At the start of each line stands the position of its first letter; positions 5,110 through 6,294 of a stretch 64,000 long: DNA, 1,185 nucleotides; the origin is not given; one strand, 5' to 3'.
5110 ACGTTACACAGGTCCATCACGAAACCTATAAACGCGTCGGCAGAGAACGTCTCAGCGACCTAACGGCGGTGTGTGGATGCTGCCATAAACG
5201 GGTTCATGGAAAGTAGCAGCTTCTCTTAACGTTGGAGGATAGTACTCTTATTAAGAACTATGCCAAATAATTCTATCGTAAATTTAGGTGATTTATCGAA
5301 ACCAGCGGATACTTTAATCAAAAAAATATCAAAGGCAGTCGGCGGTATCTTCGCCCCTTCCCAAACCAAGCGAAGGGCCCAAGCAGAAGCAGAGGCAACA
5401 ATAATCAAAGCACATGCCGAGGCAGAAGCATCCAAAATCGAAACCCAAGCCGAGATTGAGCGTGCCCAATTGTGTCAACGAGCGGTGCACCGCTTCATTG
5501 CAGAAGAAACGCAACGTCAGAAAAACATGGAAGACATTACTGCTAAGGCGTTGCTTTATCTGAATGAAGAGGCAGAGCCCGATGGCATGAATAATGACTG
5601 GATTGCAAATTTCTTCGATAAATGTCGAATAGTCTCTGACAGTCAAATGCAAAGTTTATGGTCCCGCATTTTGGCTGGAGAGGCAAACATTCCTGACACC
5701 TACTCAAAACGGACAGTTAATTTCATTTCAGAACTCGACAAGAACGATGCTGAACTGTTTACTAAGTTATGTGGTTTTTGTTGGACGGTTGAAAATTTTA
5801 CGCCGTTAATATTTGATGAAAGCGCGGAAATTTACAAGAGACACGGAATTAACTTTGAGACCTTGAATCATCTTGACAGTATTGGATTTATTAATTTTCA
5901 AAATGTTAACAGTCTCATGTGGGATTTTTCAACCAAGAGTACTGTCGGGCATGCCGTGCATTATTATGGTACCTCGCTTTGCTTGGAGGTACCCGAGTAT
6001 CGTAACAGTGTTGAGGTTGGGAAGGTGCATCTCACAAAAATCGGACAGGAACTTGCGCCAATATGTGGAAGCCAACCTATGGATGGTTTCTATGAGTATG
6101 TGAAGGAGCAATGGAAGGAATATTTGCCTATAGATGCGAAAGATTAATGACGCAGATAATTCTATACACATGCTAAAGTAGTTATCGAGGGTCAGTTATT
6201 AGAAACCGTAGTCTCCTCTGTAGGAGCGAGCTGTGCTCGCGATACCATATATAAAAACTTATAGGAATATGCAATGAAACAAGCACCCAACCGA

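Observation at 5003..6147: Unannotated HNH nuclease + DUF2806 two-gene unit in a defence-like islet: candidate anti-phage system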

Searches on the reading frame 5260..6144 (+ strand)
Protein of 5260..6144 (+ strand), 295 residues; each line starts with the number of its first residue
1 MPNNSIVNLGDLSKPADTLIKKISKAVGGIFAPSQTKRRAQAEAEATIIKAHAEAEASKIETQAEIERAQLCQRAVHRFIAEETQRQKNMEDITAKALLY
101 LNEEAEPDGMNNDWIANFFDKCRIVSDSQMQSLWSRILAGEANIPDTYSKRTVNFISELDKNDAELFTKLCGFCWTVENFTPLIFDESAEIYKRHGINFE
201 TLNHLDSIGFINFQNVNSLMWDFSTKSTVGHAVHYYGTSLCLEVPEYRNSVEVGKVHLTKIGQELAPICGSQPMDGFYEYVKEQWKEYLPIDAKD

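Call 3: search_protein_families(library=pfam, proteins=[window:5260-6144:+], max_evalue=0.1)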
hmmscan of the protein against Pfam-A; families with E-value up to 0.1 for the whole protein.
window:5260-6144:+ (295 aa): 2 families
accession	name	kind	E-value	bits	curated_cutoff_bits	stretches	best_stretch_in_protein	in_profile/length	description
PF10987.13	DUF2806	-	1.1e-38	133.7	24.5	1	73-281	1-220/221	Protein of unknown function (DUF2806)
PF20079.4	DUF6474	-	0.00069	20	27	1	34-124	6-91/216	Family of unknown function (DUF6474)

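Call 4: search_protein_families(library=padloc, proteins=[window:5260-6144:+], max_evalue=0.1)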
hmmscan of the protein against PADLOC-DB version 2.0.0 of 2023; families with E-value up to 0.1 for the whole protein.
window:5260-6144:+ (295 aa): 0 families

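Call 5: search_protein_families(library=phrogs, proteins=[window:5260-6144:+], max_evalue=0.1)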
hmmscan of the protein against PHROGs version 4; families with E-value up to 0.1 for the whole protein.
window:5260-6144:+ (295 aa): 1 family
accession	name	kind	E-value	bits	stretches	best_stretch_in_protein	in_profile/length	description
phrog_2232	-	unknown function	0.013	16.1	0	126-269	90-255/257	-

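Call 6: search_protein_families(library=ncbifam, proteins=[window:5260-6144:+], max_evalue=0.1)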
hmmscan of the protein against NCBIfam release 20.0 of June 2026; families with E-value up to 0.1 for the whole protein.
window:5260-6144:+ (295 aa): 3 families
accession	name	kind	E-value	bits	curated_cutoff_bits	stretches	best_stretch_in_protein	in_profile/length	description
TIGR03899.1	TIGR03899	hypoth_equivalog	2.6e-24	86.1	155.65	1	65-178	13-126/250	TIGR03899 family protein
TIGR01562.1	FdhE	equivalog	0.018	14.6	187.65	0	222-281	145-202/305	formate dehydrogenase accessory protein FdhE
NF009344.0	PRK12705.1-1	equivalog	0.058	12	831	1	36-96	34-96/572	hypothetical protein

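Call 9: find_homologous_proteins(query=window:5260-6144:+)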
Query window:5260-6144:+ (295 aa): 1947 proteins with E <= 0.001 among 2659 candidates; the best 120 are listed.
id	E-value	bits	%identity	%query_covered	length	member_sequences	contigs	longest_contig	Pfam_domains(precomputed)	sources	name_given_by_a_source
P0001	1.4e-197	673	100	100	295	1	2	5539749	PF10987.14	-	-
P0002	3.5e-176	603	89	100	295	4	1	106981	PF10987.14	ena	-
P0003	5.9e-166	569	83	100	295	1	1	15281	PF10987.14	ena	-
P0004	2.6e-152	524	78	100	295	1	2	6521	PF10987.14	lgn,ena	-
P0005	5.1e-135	467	71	98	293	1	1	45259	PF10987.14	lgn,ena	-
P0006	8.6e-128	444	69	100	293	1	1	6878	PF10987.14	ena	-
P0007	5.3e-122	425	67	100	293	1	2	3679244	PF10987.14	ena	-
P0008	6.4e-119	415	65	95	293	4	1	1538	PF10987.14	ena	-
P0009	6.0e-118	411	65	100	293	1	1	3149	PF10987.14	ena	-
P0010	1.0e-114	401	65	98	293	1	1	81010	PF10987.14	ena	-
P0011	1.3e-113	397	63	98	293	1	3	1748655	PF10987.14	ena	-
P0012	3.9e-111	389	61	100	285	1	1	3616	PF10987.14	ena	-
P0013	5.2e-111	389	60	98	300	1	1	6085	PF10987.14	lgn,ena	-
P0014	1.1e-110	388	61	98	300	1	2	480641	PF10987.14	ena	-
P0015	2.0e-110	387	61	97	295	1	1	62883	PF10987.14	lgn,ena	-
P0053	1.3e-106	374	58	98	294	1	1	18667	PF10987.14,PF14337.14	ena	-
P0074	1.5e-105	371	60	98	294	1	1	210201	PF10987.14,PF14337.14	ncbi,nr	ncbi:hypothetical protein C6502_15120 [Candidatus Poribacteria bacterium]|nr:MAG: hypothetical prote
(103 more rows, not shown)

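Call 15: find_encoding_contigs(protein=P0002, flank=6000, max_places=3)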
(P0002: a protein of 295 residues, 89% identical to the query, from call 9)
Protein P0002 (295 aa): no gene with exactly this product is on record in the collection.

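Call 16: find_encoding_contigs(protein=P0003, flank=6000, max_places=3)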
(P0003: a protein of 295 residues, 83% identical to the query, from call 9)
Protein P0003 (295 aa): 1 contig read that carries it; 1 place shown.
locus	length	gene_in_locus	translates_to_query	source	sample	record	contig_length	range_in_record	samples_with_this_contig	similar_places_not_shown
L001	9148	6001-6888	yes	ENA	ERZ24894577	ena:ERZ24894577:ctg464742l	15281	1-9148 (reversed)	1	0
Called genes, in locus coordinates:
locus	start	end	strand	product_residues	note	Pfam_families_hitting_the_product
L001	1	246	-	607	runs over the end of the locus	PF20581:DUF6785, PF20580:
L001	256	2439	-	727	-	PF13517:FG-GAP_3, PF13517:FG-GAP_3, PF07593:UnbV_ASPIC, PF12796:Ank_2, PF13857:Ank_5, PF12796:Ank_2, PF13637:Ank_4, PF13857:Ank_5, +5 more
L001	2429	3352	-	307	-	PF03781:FGE-sulfatase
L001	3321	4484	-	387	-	PF13414:TPR_11 (weak), PF23914:TPR_CcmH_CycH (weak), PF14559:TPR_19 (weak), PF12895:ANAPC3, PF13432:TPR_16, PF23914:TPR_CcmH_CycH, PF13432:TPR_16, PF13414:TPR_11, +18 more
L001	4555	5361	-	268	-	PF13385:Laminin_G_3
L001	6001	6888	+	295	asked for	PF10987:DUF2806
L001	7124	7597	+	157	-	PF01797:Y1_Tnp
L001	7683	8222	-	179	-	PF18135:Type_ISP_C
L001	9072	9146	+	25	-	?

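Call 20: find_related_loci(query=A2, collection=genome_contigs, flank=6000)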
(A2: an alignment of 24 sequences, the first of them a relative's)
Query A2 (295 aa) in genome_contigs; peptide patterns used: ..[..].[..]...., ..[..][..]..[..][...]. (x = any residue, [..] = any of these).
302 stretches matched a pattern; 213 encode a relative of the query (tblastn E <= 1e-3); the best 80 are kept; 80 distinct loci.
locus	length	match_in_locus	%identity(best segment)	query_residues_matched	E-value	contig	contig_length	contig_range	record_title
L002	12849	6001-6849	61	1-293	2e-116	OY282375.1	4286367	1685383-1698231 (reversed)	MAG: uncultured Candidatus Entotheonella sp. genome assembly, chromosome: 1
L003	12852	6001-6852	60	5-290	2e-114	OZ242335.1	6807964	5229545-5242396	MAG: Candidatus Poribacteria bacterium isolate 0e18bbbf-3c5b-4f4e-9be4-718f64127597 genome assembly, chromosome: 1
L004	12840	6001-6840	60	1-290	1e-111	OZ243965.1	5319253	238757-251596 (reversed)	MAG: Bryobacterales bacterium isolate d9fe4927-0271-4d34-8a35-7101854e6c69 genome assembly, chromosome: 1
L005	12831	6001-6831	60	1-290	3e-111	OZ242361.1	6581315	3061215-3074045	MAG: Candidatus Latescibacterota bacterium isolate c7d3165a-3b70-4ca6-a93c-9a173e2068a1 genome assembly, chromosome: 1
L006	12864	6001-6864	57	3-292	5e-111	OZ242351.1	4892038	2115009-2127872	MAG: Candidatus Poribacteria bacterium isolate f935c7b2-2358-4189-a958-9ccc83df77d9 genome assembly, chromosome: 1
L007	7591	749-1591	59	3-290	8e-111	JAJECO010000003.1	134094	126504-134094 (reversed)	MAG: Candidatus Poribacteria bacterium isolate jk18xAbins.25 k141_994259, whole genome shotgun sequence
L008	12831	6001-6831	61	1-290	6e-110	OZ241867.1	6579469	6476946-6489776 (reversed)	MAG: Candidatus Latescibacterota bacterium isolate 402c3f40-99c9-4ff8-b352-fabea084b2f7 genome assembly, chromosome: 1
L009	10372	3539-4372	59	5-295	5e-110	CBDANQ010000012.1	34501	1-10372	MAG: Longimicrobiales bacterium isolate c0751727-f74d-4a5d-b301-648463fcc0b2 genome assembly, contig: contig_12, whole g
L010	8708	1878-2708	57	1-290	2e-109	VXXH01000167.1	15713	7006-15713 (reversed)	MAG: Candidatus Poribacteria bacterium isolate SB0668_bin_37 NODE_1774_length_15713_cov_5.656789, whole genome shotgun s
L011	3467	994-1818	57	3-290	3e-111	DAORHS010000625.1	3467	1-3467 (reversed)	MAG TPA_asm: Prosthecobacter sp. isolate AMR_MDS_5598 NODE_7580_length_3467_cov_9.360199, whole genome shotgun sequence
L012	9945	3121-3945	61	3-290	4e-109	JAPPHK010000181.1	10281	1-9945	MAG: Nitrospinota bacterium isolate RHO1_bin_79 NODE_8534_length_10281_cov_8.151183, whole genome shotgun sequence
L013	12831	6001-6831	56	1-290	2e-108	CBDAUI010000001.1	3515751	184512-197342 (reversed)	MAG: Candidatus Poribacteria bacterium isolate ebb03bee-5bc3-4167-9627-03da9fd662bd genome assembly, contig: contig_1, w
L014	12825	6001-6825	58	3-290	1e-108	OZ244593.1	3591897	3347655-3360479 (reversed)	MAG: Chloroflexota bacterium isolate 88f3a034-1e95-44e9-9cba-3f5f03d74490 genome assembly, chromosome: 1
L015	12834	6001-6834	59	1-292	5e-108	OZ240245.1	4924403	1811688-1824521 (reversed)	MAG: Candidatus Poribacteria bacterium isolate dca23892-4e13-4299-a543-0851fd76b4fe genome assembly, chromosome: 1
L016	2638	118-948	59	7-292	1e-111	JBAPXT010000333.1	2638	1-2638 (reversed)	MAG: Sedimentisphaerales bacterium isolate MFD00095_ilm_asm_bin10 k127_19779, whole genome shotgun sequence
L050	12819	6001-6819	53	5-290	2e-93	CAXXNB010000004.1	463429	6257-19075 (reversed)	MAG: uncultured Vibrio sp. isolate 73f6f5ad-f8ac-459c-8b50-0ea66279e785 genome assembly, contig: contig_4, whole genome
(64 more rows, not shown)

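Call 26: search_protein_families(library=pfam, alignment_id=A3, max_evalue=0.00001)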
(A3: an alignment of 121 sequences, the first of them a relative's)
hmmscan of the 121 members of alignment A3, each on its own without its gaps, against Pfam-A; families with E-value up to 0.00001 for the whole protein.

A. member 1, L002:2981-5947:+ (989 aa): 0 families

B. families by the number of members that match (of 121 scanned): 116 families (the first 25 are shown)
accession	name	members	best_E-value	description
PF01420.25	Methylase_S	7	9.7e-31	Type I restriction modification DNA specificity domain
PF02661.23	Fic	6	5.6e-16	Fic/DOC family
PF01555.25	N6_N4_Mtase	4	2.8e-34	DNA methylase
PF18135.7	Type_ISP_C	3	3.3e-106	Type ISP C-terminal specificity domain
PF00270.35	DEAD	3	3.5e-18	DEAD/DEAH box helicase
PF22240.1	ISP_coupler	3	4.5e-18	Type ISP restriction-modification enzyme, coupler domain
PF04851.21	ResIII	3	5.2e-15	Type III restriction enzyme, res subunit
PF02384.22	N6_Mtase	3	1.1e-13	N-6 DNA Methylase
PF01850.27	PIN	3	6.2e-13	PIN domain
PF13365.12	Trypsin_2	3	1.4e-10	Trypsin-like peptidase domain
PF07669.17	Eco57I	3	8e-09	Eco57I restriction-modification methylase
PF00515.34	TPR_1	2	2.1e-126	Tetratricopeptide repeat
PF13414.12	TPR_11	2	2.1e-109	TPR repeat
PF07719.23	TPR_2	2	5.1e-98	Tetratricopeptide repeat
PF07837.17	FTCD_N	2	7.4e-72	Formiminotransferase domain, N-terminal subdomain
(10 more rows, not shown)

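Call 27: search_protein_families(library=padloc, alignment_id=A3, max_evalue=1e-10)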
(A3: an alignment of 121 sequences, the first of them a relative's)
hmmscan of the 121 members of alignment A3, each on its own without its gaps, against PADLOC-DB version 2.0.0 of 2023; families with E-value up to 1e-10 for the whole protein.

A. member 1, L002:2981-5947:+ (989 aa): 1 family
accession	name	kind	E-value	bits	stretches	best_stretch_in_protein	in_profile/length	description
PDLC03338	MTase_II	-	3.5e-11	40.5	0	291-421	93-214/604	Type II methyltransferase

B. families by the number of members that match (of 121 scanned): 209 families (the first 25 are shown)
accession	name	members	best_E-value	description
PDLC03156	Specificity_I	7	1.2e-91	Type I specificity subunit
PDLC03134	Specificity_I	7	3.2e-63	Type I specificity subunit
PDLC03194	Specificity_I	7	4.1e-63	Type I specificity subunit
PDLC03108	Specificity_I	7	7e-63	Type I specificity subunit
PDLC03101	Specificity_I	7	5.1e-61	Type I specificity subunit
PDLC03069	Specificity_I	7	3.9e-59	Type I specificity subunit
PDLC03100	Specificity_I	7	3.1e-58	Type I specificity subunit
PDLC03079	Specificity_I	7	1.4e-50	Type I specificity subunit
PDLC03098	Specificity_I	7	1.8e-49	Type I specificity subunit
PDLC03086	Specificity_I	7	2.6e-49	Type I specificity subunit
PDLC03064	Specificity_I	7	8.2e-49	Type I specificity subunit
PDLC03178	Specificity_I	7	7.9e-48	Type I specificity subunit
PDLC03087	Specificity_I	7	1e-46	Type I specificity subunit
PDLC03089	Specificity_I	7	4.1e-44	Type I specificity subunit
PDLC03090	Specificity_I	7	2.5e-42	Type I specificity subunit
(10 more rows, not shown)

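Call 38: search_protein_families(library=pfam, alignment_id=A2, max_evalue=0.05)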
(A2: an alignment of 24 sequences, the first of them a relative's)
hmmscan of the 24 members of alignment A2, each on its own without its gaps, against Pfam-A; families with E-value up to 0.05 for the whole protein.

A. member 1, P0001 (295 aa): 2 families
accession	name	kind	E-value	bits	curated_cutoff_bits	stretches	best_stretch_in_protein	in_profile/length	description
PF10987.13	DUF2806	-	1.1e-38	133.7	24.5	1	73-281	1-220/221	Protein of unknown function (DUF2806)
PF20079.4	DUF6474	-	0.00069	20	27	1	34-124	6-91/216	Family of unknown function (DUF6474)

B. families by the number of members that match (of 24 scanned): 7 families
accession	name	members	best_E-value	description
PF10987.13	DUF2806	24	2.4e-43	Protein of unknown function (DUF2806)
PF14337.13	Abi_alpha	2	3.8e-05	Abortive infection alpha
PF20079.4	DUF6474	1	0.00069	Family of unknown function (DUF6474)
PF03298.18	Stanniocalcin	1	0.0047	Stanniocalcin family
PF11790.14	Glyco_hydro_cc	1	0.015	Glycosyl hydrolase catalytic core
PF14943.11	MRP-S26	1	0.032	Mitochondrial ribosome subunit S26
PF14974.11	P_C10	1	0.039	Protein C10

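Call 47: predict_structure(alignment_id=A2)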
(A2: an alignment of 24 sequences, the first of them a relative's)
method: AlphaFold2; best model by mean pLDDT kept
length: 295 residues; sequences in the alignment: 24
mean_pLDDT: 40.6   pTM: 0.22
mean pLDDT of the five models: 40.6, 39.8, 39.2, 36.8, 35.9
residues with pLDDT >= 90: 0; 70-90: 6; 50-70: 56; < 50: 233
segments of 3 or more residues with pLDDT < 50: 1-16, 22-33, 97-285, 287-295
pLDDT, mean of each block of 10 residues (from residue 1): 33 46 41 49 65 68 69 65 59 48 38 35 30 34 32 41 45 32 29 32 31 27 30 27 31 29 31 37 44 39
secondary structure, 60 per line:
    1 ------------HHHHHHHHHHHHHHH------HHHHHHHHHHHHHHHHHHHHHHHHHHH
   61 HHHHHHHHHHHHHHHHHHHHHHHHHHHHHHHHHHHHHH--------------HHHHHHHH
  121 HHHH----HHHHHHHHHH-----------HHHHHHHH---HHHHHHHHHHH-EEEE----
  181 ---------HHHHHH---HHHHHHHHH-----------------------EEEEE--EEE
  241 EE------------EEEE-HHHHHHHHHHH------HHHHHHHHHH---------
elements in order: H13-27 H34-98 H113-124 H129-138 H150-157 H161-171 E173-176 H190-195 H199-207 E231-235 E238-242 E255-258 H260-270 H277-286

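Call 58: search_solved_structures(query=A2, max_evalue=10, show_alignments=2)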
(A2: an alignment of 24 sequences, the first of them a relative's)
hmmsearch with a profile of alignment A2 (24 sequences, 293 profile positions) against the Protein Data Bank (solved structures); distinct sequences matched with E-value up to 10: 0.

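Call 63: search_protein_representatives(alignment_id=A2)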
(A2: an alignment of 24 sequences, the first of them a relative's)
Query: 24 sequences, 293 profile positions. Proteins with E-value up to 0.001 (for the whole library): 8584; up to 1e-10: 5987; up to 1e-30: 1781. The best 150 are listed.
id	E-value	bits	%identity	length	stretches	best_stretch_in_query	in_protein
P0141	5.5e-148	508.4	-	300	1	2-292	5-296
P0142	9.2e-137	471.6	-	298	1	2-289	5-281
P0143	5.8e-135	465.7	-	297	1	1-290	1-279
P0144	5.4e-133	459.2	-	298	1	2-289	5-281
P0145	3.9e-130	449.8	-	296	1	3-290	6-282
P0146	7.1e-125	432.6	-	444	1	1-290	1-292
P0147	4.3e-114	397.2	-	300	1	1-287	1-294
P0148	3.2e-113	394.3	-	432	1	10-290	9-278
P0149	6.3e-109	380.2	-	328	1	3-291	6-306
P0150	2.2e-108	378.4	-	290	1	5-283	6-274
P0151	4.5e-106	370.9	-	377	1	2-284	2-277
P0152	1.5e-103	362.6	-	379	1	2-287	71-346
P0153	8.6e-102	356.8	-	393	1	2-285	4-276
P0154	1.5e-101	356.0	-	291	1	9-285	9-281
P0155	3.9e-99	348.1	-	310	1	11-286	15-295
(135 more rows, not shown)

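Call 66: search_dna_similar(query=window:5260-6144:+, collection=phages, mode=protein, max_evalue=0.001, max_rows=15)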
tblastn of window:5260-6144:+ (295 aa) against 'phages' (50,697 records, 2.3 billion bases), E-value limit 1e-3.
Records with a match: 2; places in all: 2; records where one place covers at least 80% of the query: 1.
Best place of each record, by identity: <60% 2.
By first word of the organism name: Sinorhizobium 1; Paracoccus 1.
By host as written in the record: Sinorhizobium sp. LM21 1; Paracoccus kondratievae NCIMB 13773T 1.
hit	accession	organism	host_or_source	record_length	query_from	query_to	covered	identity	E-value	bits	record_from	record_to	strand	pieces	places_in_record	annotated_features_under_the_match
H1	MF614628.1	Sinorhizobium phage phi3LM21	Sinorhizobium sp. LM21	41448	75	295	75%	39.3%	9e-44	164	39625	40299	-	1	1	hypothetical protein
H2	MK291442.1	Paracoccus phage vB_PkoS_Pkon1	Paracoccus kondratievae NCIMB 13773T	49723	36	282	84%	24.0%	3e-11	70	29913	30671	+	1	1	hypothetical protein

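Call 72: predict_structure(alignment_id=A4)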
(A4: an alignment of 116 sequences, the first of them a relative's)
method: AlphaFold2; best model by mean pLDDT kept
length: 295 residues; sequences in the alignment: 116
mean_pLDDT: 90.1   pTM: 0.78
mean pLDDT of the five models: 90.1, 89.9, 86.7, 86.6, 86.3
residues with pLDDT >= 90: 234; 70-90: 21; 50-70: 30; < 50: 10
segments of 3 or more residues with pLDDT < 50: 27-29
pLDDT, mean of each block of 10 residues (from residue 1): 50 62 53 73 90 95 97 97 97 95 96 97 98 98 98 98 98 97 98 98 98 96 78 96 91 97 98 98 94 58
secondary structure, 60 per line:
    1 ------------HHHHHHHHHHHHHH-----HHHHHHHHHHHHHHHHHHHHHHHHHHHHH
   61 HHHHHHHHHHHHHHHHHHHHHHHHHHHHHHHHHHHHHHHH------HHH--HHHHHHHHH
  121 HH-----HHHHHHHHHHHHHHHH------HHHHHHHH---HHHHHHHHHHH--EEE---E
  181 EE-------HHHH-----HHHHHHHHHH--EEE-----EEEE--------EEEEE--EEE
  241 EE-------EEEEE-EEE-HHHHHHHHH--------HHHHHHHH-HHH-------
elements in order: H13-26 H32-100 H112-122 H128-143 H150-157 H161-171 E174-176 E180-182 H190-193 H199-208 E211-213 E219-222 E231-235 E238-242 E250-254 E256-258 H260-268 H277-284

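Call 76: fold_search(model_id=the predicted structure, library=pdb)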
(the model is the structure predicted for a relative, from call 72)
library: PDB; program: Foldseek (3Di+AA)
matches with E <= 10: 43; with E <= 0.001: 0
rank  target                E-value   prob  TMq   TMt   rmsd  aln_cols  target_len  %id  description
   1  7upp_A                1.9e+00  0.16  0.19  0.18   8.4       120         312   14  Crystal structure of designed heterotrimeric assembly DHT03_2arm_A21/B21/C long (released 2022-12-14)
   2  7pd3_y                2.0e+00  0.15  0.18  0.21   4.9        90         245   17  Structure of the human mitoribosomal large subunit in complex with NSUN4.MTERF4.GTPBP7 and MALSU1.L0R8F8.mt-ACP (released 2021-11-17)
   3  6z7b_A                2.3e+00  0.02  0.12  0.10  23.3       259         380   13  Variant Surface Glycoprotein VSGsur bound to suramin (released 2021-03-24)
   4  3wwv                  2.7e+00  0.04  0.08  0.23  11.1        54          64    7  C-terminal domain of stomatin operon partner protein 1510-C from Pyrococcus horikoshii (released 2014-10-01)
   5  7upq_A                3.2e+00  0.16  0.19  0.27   6.2        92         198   14  Crystal structure of designed heterotrimeric assembly DHT03_1arm_A21/B/C (released 2022-12-14)
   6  5j21_A                3.2e+00  0.02  0.14  0.13  14.0       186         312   13  Structure of Bacillus NanoRNase A (WT) (released 2017-08-02)
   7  4jbu                  3.2e+00  0.01  0.12  0.13  21.4       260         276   10  1.65A structure of the T3SS tip protein LcrV (G28-D322, C273S) from Yersinia pestis (released 2013-05-08)
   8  8v93_D                3.6e+00  0.03  0.08  0.12  10.1        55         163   16  Cryo-EM structure of E. coli FimH lectin domain bound to Fabs 329-2 and 454-3 (released 2024-12-18)
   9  7upp_B                4.5e+00  0.09  0.18  0.18   8.6       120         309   15  Crystal structure of designed heterotrimeric assembly DHT03_2arm_A21/B21/C long (released 2022-12-14)
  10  8ioo_B                4.5e+00  0.01  0.13  0.12  15.7       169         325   10  Crystal structure of Deinococcus radiodurans RecJ-like protein in complex with Mg2+ (released 2024-03-20)
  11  5xnx_B                4.8e+00  0.01  0.10  0.09  18.7       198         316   13  Crystallographic structure of the enzymatically active N-terminal domain of the Rel protein from Mycobacterium tubercu (released 2017-07-19)
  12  6zpo_B                5.1e+00  0.03  0.13  0.09  10.9       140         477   10  bovine ATP synthase monomer state 1 (combined) (released 2020-09-09)
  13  1hxa                  5.1e+00  0.03  0.09  0.06  12.4        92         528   12  CRYSTAL STRUCTURE OF TEAS W273S FORM 2 (released 2003-06-24)
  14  9mcd_B                5.7e+00  0.03  0.11  0.25  16.1        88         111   10  Crystal structure of homodimeric Alba from Oryza sativa (released 2026-04-08)
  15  2z1c_B                5.7e+00  0.02  0.09  0.24  11.2        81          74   11  Crystal structure of HypC from Thermococcus kodakaraensis KOD1 (released 2007-07-17)
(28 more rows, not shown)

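Call 81: fold_search(model_id=the predicted structure, library=viral)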
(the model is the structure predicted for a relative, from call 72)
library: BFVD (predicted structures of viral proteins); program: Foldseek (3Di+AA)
matches with E <= 10: 138; with E <= 0.001: 1
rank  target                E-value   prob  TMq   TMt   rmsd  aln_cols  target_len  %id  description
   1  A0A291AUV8            8.3e-22  1.00  0.67  0.85   2.8       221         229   38  (no name in the UniProt tables at hand)
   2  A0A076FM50            2.4e-01  0.14  0.13  0.06  20.1       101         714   10  DNA topoisomerase [Aureococcus anophagefferens virus]
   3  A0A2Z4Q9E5            4.4e-01  0.20  0.14  0.35  12.8       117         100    9  Uncharacterized protein [Microbacterium phage Zeta1847]
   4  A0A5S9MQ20            6.9e-01  0.23  0.17  0.19  16.6       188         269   14  DUF1351 domain-containing protein [Enterococcus phage vB_EfaS-DELF1]
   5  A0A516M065            8.8e-01  0.12  0.16  0.16  14.3       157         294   11  (no name in the UniProt tables at hand)
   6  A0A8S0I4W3            9.3e-01  0.02  0.08  0.11  21.9       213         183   11  (no name in the UniProt tables at hand)
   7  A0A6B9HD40            9.8e-01  0.01  0.08  0.03  19.1       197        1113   11  RNA dependent RNA polymerase [Plasmopara viticola lesion associated mycobunyavirales-like virus 4]
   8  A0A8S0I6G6            1.4e+00  0.16  0.15  0.20  18.9       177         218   15  (no name in the UniProt tables at hand)
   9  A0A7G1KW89            1.4e+00  0.02  0.11  0.12  18.9       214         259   11  (no name in the UniProt tables at hand)
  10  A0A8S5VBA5            1.5e+00  0.03  0.08  0.19  14.2        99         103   13  Nuclease [Myoviridae sp. ctbEa13]
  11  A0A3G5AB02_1          1.7e+00  0.03  0.10  0.05  14.8       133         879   14  Uncharacterized protein [Hyperionvirus sp.]
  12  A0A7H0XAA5            1.9e+00  0.03  0.12  0.18  10.7       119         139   13  (no name in the UniProt tables at hand)
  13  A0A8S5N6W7            1.9e+00  0.02  0.08  0.15  15.4        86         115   10  RALGDS, RAS, PHOSPHOAMINOPHOSPHONIC ACID-GUANYLATE ESTER (RALGDS-RAS), RAL, EFFECTOR INTERACTION [Myoviridae sp. ctsip2]
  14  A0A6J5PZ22            1.9e+00  0.01  0.10  0.12  15.7       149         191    8  Uncharacterized protein [uncultured Caudovirales phage]
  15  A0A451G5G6            2.0e+00  0.08  0.13  0.12  13.4       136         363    8  Phosphoprotein [alfalfa-associated nucleorhabdovirus]
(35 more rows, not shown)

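Call 82: search_protein_families(library=pfam, proteins=[P0074, P0053, L050:6001-6819:+], max_evalue=0.05)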
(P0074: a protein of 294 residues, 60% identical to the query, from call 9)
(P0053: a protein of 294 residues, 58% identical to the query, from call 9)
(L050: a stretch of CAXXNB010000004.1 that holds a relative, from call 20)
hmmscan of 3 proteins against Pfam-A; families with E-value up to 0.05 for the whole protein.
P0074 (294 aa): 2 families
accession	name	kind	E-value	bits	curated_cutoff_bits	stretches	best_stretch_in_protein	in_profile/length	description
PF10987.13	DUF2806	-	4.9e-39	134.9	24.5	1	72-278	1-220/221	Protein of unknown function (DUF2806)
PF14337.13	Abi_alpha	-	3.8e-05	24.2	29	1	94-266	15-196/196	Abortive infection alpha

P0053 (294 aa): 2 families
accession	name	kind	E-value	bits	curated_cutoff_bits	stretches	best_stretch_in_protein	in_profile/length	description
PF10987.13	DUF2806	-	8.1e-38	130.9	24.5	1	73-278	2-220/221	Protein of unknown function (DUF2806)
PF14337.13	Abi_alpha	-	2.2e-06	28.3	29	1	110-266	28-196/196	Abortive infection alpha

L050:6001-6819:+ (273 aa): 1 family
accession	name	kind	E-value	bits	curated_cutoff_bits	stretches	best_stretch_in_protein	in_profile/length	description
PF10987.13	DUF2806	-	1.6e-40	139.7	24.5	1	59-264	2-220/221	Protein of unknown function (DUF2806)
